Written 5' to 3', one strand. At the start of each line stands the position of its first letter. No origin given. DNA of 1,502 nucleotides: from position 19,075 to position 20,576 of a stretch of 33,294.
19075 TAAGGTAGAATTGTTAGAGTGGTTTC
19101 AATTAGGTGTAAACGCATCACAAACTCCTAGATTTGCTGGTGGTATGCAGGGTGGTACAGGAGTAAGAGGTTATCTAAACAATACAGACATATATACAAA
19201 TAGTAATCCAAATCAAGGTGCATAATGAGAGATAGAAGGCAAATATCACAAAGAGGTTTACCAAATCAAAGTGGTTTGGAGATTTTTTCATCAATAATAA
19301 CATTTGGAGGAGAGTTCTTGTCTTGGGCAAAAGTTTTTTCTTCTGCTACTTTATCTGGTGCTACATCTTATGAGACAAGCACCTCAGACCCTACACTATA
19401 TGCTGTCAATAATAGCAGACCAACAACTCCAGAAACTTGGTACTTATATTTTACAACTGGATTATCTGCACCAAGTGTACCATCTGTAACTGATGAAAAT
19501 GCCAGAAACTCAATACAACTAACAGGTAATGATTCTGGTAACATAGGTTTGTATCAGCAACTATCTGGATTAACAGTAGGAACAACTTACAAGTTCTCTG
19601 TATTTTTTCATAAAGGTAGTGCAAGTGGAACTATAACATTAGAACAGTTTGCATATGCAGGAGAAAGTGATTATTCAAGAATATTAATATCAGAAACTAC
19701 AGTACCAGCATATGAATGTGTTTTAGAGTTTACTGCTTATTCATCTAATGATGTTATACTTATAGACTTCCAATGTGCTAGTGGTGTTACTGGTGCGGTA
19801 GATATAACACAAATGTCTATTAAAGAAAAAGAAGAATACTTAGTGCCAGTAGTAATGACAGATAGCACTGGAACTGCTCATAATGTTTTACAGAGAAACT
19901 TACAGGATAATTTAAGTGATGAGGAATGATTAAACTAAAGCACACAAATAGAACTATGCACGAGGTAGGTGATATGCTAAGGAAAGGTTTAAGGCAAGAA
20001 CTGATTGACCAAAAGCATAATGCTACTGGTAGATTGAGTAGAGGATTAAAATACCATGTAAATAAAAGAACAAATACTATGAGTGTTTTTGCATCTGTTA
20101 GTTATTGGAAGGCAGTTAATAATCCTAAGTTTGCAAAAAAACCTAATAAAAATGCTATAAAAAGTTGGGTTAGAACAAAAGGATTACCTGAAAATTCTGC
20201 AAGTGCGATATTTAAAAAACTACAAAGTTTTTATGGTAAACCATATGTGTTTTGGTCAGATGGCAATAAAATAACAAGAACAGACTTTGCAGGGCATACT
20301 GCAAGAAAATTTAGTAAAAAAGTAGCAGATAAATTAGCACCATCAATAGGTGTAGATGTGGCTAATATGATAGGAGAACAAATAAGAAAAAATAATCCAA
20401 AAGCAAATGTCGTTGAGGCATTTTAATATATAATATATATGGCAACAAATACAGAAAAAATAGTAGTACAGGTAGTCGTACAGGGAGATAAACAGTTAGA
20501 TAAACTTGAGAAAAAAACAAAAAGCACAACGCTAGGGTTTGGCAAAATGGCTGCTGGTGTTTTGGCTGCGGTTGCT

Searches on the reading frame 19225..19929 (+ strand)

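Call 7: search_protein_families(library=phrogs, proteins=[window:19225-19929:+], max_evalue=0.01)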
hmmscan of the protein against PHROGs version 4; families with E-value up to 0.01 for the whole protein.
window:19225-19929:+ (234 aa): 0 families

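Call 9: search_protein_families(library=pfam, proteins=[window:19225-19929:+], max_evalue=0.1)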
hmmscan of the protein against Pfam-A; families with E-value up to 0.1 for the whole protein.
window:19225-19929:+ (234 aa): 1 family
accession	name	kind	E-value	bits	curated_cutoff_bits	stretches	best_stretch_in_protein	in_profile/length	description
PF02018.23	CBM_4_9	-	0.014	16.2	25.9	1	87-140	27-86/136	Carbohydrate binding domain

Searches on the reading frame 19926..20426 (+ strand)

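Call 7: search_protein_families(library=phrogs, proteins=[window:19926-20426:+], max_evalue=0.01)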
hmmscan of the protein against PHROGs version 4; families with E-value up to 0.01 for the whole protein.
window:19926-20426:+ (166 aa): 1 family
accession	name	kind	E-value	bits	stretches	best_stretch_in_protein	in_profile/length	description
phrog_29822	-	unknown function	0.0064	18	0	10-102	6-114/162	-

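Call 9: search_protein_families(library=pfam, proteins=[window:19926-20426:+], max_evalue=0.1)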
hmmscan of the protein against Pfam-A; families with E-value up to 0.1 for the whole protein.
window:19926-20426:+ (166 aa): 2 families
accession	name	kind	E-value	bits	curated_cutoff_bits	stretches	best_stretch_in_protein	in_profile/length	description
PF14538.11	Raptor_N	-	0.078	13.2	27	0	51-105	3-57/151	Raptor N-terminal CASPase like domain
PF08236.17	SRI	-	0.091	13.5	23.5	0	92-136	5-41/78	SRI (Set2 Rpb1 interacting) domain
